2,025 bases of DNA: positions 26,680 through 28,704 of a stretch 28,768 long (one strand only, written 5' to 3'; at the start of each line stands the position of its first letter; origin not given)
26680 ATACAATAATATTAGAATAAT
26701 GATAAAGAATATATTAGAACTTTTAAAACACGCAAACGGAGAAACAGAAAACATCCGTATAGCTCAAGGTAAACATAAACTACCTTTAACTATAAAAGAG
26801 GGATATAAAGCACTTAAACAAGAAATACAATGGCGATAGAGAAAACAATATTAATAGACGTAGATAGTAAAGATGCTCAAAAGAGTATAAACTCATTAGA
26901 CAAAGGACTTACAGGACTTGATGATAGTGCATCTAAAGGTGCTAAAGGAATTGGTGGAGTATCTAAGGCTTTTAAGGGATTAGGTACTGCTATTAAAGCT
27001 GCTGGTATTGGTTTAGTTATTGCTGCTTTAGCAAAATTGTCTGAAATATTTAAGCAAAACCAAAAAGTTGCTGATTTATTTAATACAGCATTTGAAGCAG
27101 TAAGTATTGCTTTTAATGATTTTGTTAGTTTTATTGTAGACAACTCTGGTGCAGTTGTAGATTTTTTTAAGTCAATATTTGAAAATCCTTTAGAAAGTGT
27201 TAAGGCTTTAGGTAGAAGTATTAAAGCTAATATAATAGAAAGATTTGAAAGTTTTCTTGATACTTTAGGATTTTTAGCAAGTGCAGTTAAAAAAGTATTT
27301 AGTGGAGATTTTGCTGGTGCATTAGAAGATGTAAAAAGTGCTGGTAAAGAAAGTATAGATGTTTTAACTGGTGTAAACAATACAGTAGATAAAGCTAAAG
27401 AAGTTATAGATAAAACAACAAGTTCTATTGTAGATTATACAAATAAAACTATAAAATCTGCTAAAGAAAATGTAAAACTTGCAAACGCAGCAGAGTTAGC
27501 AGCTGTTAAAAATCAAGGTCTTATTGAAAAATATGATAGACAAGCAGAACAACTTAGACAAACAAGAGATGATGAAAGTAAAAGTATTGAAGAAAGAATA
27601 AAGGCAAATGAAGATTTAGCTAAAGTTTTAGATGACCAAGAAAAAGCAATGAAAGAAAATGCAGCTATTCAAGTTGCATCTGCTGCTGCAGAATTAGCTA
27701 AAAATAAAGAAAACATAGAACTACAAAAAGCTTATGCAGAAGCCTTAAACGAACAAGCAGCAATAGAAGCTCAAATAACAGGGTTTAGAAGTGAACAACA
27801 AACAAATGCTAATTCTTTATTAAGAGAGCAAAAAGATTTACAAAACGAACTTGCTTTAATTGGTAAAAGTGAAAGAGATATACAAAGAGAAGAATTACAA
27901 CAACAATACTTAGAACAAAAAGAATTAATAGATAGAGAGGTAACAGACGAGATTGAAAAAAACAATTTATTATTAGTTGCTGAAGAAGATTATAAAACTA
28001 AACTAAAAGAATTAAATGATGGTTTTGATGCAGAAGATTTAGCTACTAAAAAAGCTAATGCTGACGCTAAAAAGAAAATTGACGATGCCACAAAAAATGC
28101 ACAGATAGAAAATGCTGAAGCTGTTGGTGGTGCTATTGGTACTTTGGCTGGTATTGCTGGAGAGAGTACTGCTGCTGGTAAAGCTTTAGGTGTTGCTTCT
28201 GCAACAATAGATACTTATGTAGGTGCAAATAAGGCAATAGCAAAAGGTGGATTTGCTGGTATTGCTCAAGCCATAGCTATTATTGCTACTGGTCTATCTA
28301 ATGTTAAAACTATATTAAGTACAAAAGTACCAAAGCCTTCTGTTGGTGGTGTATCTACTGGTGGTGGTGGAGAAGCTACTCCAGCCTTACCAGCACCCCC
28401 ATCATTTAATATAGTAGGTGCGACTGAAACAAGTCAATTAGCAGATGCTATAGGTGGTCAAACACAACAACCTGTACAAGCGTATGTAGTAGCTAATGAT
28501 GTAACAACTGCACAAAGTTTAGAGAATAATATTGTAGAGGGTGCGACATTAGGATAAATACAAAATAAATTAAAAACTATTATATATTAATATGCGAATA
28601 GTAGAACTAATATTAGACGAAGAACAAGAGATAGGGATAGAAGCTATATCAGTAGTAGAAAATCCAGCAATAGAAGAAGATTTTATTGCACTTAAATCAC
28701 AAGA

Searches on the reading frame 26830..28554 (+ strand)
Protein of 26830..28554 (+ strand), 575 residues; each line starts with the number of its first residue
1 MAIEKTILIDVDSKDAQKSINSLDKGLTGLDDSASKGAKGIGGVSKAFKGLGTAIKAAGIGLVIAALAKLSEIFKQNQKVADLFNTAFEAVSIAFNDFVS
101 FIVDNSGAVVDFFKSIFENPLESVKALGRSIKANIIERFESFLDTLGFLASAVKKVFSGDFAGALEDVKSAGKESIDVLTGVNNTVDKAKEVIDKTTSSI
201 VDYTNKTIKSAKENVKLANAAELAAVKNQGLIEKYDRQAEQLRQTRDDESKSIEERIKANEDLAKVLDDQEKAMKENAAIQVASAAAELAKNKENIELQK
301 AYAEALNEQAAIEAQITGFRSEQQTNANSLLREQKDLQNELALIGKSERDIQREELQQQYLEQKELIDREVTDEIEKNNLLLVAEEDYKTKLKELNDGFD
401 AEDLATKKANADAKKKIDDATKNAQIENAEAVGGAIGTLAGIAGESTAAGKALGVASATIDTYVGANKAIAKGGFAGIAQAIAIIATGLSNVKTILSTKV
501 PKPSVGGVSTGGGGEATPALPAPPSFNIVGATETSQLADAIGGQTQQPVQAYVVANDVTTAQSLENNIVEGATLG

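Call 6: search_protein_families(library=phrogs, proteins=[window:26830-28554:+], max_evalue=0.01)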
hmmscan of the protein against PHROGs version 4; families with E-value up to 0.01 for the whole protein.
window:26830-28554:+ (575 aa): 5 families
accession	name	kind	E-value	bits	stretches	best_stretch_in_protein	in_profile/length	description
phrog_21537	-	head and packaging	2.3e-17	64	1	42-494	126-591/682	virion structural protein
phrog_3336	-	tail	3e-14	53.6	2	385-512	836-961/1051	tail length tape measure protein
phrog_32985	-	unknown function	1.2e-13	51.5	2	243-575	368-686/686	-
phrog_339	-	tail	1.6e-07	30.9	1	15-498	510-962/1123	tail length tape measure protein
phrog_17020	-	unknown function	0.0087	16.3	1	70-214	75-225/353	-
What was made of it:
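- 26830..28557 (+): Tape-measure-like protein (575 aa), about 5 kb downstream (context). It matches tape-measure PHROGs 3336 (E 3e-14) and 339 (E 1.6e-7) (call 6).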

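Call 7: search_protein_families(library=pfam, proteins=[window:26830-28554:+], max_evalue=0.01)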
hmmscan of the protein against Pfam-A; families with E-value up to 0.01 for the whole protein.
window:26830-28554:+ (575 aa): 0 families

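Call 61: search_protein_families(library=ncbifam, proteins=[window:26830-28554:+], max_evalue=0.05)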
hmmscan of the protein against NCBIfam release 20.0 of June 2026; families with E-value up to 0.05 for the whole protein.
window:26830-28554:+ (575 aa): 0 families
